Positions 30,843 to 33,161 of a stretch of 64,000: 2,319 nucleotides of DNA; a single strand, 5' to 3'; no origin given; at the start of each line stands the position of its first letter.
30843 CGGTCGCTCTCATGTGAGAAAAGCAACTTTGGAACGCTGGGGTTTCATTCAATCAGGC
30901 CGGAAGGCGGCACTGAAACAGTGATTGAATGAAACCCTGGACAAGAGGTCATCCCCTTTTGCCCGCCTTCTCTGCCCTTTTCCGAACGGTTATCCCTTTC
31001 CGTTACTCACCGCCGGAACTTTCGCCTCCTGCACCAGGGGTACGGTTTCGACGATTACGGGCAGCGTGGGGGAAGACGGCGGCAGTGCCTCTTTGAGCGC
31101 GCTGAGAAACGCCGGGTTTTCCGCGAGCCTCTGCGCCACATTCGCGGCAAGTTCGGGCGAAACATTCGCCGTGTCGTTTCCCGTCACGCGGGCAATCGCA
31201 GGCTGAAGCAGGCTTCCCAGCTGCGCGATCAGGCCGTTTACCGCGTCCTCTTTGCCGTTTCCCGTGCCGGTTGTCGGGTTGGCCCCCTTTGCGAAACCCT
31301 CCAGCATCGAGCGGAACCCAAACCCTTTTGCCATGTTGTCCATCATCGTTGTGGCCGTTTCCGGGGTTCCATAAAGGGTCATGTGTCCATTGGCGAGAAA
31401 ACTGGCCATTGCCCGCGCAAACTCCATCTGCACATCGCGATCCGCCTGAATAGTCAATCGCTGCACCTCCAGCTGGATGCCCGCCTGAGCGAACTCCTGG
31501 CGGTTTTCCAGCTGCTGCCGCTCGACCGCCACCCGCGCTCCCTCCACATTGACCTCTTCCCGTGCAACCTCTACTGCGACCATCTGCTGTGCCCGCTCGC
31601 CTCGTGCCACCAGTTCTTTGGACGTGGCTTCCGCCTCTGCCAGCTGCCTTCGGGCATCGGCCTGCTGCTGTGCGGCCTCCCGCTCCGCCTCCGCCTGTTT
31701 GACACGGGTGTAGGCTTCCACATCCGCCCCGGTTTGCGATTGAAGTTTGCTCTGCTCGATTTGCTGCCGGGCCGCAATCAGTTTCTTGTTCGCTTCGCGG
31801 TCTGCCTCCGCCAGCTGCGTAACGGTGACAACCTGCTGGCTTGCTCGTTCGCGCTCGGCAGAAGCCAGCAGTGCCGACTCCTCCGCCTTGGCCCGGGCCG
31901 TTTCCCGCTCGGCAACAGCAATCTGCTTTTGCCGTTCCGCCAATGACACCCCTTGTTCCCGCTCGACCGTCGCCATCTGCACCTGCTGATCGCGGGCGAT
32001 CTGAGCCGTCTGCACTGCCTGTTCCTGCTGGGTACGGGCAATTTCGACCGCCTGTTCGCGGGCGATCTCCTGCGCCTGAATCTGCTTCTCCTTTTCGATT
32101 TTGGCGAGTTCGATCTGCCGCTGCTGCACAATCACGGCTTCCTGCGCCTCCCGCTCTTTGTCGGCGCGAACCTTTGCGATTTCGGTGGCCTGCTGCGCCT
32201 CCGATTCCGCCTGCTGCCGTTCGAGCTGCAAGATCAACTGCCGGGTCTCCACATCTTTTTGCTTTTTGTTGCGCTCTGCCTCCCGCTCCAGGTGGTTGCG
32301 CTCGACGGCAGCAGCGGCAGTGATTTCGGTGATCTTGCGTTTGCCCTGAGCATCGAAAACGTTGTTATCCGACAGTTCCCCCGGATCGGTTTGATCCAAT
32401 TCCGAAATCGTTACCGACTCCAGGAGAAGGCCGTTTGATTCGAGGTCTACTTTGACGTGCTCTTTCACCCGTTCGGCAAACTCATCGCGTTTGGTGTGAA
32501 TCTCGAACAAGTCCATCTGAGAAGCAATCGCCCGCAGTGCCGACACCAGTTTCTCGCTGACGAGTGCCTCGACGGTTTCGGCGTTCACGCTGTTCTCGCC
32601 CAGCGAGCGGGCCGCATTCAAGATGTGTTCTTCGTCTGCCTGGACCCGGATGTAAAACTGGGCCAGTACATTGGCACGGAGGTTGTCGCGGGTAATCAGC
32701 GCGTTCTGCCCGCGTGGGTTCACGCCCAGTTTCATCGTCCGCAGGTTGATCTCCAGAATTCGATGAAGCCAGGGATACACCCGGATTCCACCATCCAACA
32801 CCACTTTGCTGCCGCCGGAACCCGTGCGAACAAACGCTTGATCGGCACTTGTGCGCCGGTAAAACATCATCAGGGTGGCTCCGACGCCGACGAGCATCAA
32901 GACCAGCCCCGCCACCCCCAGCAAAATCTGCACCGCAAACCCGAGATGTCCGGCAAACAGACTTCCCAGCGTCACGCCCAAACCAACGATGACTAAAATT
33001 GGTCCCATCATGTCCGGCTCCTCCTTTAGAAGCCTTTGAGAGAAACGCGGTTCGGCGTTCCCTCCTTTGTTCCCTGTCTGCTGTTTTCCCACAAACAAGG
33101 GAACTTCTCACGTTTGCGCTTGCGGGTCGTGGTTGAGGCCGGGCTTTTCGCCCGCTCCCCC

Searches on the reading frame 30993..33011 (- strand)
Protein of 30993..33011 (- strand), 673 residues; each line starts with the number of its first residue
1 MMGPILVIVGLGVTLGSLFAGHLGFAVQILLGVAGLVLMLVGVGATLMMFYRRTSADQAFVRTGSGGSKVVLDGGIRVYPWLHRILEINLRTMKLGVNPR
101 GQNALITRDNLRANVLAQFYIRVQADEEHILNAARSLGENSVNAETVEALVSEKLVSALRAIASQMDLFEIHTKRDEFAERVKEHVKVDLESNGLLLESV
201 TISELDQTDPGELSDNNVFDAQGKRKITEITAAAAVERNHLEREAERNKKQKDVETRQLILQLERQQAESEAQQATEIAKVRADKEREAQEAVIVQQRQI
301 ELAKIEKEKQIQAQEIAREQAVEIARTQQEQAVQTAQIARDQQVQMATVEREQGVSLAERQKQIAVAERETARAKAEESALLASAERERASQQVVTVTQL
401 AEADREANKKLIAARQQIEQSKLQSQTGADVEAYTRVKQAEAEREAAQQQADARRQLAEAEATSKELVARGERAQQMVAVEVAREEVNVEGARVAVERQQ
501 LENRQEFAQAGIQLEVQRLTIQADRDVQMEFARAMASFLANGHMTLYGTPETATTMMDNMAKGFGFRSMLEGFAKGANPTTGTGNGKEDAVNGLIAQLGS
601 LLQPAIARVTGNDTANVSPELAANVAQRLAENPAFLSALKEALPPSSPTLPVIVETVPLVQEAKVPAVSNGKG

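Call 24: find_homologous_proteins(query=window:30993-33011:-)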
Query window:30993-33011:- (673 aa): 1025 proteins with E <= 0.001 among 8000 candidates; the best 120 are listed.
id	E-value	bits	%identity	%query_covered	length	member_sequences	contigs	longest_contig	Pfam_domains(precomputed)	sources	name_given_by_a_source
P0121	0.0e+0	1374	100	100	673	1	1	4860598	PF01145.32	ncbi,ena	-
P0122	0.0e+0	1114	83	98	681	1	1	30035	PF01145.32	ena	-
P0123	0.0e+0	1041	78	99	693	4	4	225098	PF01145.32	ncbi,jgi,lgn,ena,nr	ncbi:MAG TPA: SPFH domain-containing protein [Chthonomonadaceae bacterium]|nr:SPFH domain-containing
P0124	0.0e+0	1021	78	94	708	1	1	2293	PF01145.32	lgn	-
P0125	0.0e+0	1019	76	100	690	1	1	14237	PF01145.32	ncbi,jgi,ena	jgi:uncharacterized membrane protein YqiK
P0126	0.0e+0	1014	76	98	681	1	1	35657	PF01145.32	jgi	jgi:uncharacterized membrane protein YqiK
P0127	2.1e-298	1009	75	98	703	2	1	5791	PF01145.32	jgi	jgi:uncharacterized membrane protein YqiK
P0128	1.3e-297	1007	76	98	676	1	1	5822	PF01145.32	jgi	jgi:uncharacterized membrane protein YqiK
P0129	2.3e-296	1002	73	100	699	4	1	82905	PF01145.32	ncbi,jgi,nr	ncbi:MAG TPA: SPFH domain-containing protein [Chthonomonadaceae bacterium]|nr:SPFH domain-containing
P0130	1.6e-293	993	75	97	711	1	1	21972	PF01145.32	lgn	-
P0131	5.0e-293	991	76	96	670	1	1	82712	PF01145.32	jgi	jgi:flotillin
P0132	1.3e-292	990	73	99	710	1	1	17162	PF01145.32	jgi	jgi:flotillin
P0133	4.1e-292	988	75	97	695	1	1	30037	PF01145.32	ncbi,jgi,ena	jgi:uncharacterized membrane protein YqiK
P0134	6.2e-292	988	74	99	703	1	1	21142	PF01145.32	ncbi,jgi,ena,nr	ncbi:MAG TPA: SPFH domain-containing protein [Chthonomonadaceae bacterium]|nr:SPFH domain-containing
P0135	6.3e-292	988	74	98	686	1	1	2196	PF01145.32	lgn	-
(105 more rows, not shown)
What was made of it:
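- Zero further copies in about 62 kb still allows up to roughly 230 loci in a 4.86-Mb genome at 95% (Poisson inference; genome size from call 24). The best flotillin match outside the source genome is 83% (call 24).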

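Call 27: find_encoding_contigs(protein=P0122, flank=6000, max_places=3)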
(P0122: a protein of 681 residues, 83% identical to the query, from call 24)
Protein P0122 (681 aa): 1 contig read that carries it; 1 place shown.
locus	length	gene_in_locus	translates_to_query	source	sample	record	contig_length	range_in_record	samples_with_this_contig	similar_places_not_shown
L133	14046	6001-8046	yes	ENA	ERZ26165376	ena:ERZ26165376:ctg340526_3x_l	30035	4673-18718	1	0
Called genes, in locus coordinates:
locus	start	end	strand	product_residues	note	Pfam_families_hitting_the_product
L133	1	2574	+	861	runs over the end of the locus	PF22842:Pel9A-like_beta_helix, PF07602:DUF1565 (weak)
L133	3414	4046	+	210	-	PF04542:Sigma70_r2, PF00196:GerE (weak)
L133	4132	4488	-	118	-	-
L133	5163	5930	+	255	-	-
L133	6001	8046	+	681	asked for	PF01145:Band_7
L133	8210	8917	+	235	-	-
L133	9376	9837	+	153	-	-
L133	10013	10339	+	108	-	-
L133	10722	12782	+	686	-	PF00041:fn3 (faint), PF25833:Fn3_SaeA_3rd (faint), PF02018:CBM_4_9 (weak)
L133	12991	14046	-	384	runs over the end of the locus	PF03979:Sigma70_r1_1, PF00140:Sigma70_r1_2, PF04542:Sigma70_r2, PF04539:Sigma70_r3, PF04545:Sigma70_r4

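Call 28: find_encoding_contigs(protein=P0123, flank=6000, max_places=4)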
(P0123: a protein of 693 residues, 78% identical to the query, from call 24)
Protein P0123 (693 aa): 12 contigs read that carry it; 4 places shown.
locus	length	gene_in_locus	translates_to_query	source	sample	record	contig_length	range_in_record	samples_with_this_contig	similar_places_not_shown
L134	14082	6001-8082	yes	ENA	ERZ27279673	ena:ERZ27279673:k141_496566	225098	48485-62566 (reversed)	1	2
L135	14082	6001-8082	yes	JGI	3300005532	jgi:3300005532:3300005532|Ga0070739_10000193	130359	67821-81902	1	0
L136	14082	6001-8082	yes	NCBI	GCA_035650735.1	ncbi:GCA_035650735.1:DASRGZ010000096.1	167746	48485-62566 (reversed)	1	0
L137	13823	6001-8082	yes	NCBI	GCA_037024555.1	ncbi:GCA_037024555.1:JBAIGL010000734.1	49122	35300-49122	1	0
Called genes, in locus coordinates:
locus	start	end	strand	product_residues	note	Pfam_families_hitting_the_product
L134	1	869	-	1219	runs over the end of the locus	-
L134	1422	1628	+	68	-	-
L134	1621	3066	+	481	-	PF13649:Methyltransf_25 (faint), PF13489:Methyltransf_23 (faint)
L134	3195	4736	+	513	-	PF00884:Sulfatase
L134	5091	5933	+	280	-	-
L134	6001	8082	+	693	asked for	PF01145:Band_7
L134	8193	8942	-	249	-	-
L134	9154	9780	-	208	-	PF05685:Uma2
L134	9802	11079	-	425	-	PF00109:ketoacyl-synt, PF02801:Ketoacyl-synt_C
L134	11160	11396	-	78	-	PF14573:PP-binding_2 (weak), PF00550:PP-binding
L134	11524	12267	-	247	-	PF00106:adh_short, PF08659:KR, PF23441:SDR (weak), PF13561:adh_short_C2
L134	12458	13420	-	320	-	PF00698:Acyl_transf_1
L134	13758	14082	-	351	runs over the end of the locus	PF00108:Thiolase_N (faint), PF08545:ACP_syn_III, PF08541:ACP_syn_III_C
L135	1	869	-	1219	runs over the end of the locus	-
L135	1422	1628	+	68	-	-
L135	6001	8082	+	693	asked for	PF01145:Band_7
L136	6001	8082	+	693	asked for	PF01145:Band_7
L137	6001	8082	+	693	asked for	PF01145:Band_7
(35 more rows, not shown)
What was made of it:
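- Synteny with the flotillin block ends exactly at the flotillin 3' end, where E3 sits (calls 27, 28).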

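Call 56: find_encoding_contigs(protein=P0121, flank=10000, max_places=3)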
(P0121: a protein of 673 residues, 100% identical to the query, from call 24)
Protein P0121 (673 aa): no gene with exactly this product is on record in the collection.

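Call 65: list_cluster_members(proteins=[P0121])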
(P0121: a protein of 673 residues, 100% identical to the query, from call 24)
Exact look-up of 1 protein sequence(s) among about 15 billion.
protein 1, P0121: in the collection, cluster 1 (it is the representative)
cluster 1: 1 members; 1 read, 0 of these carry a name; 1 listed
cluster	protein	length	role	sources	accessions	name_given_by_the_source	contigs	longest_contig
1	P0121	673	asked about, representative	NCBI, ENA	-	-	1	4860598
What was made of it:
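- Tried and rejected: The cluster look-up gave no name or accession (call 65).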
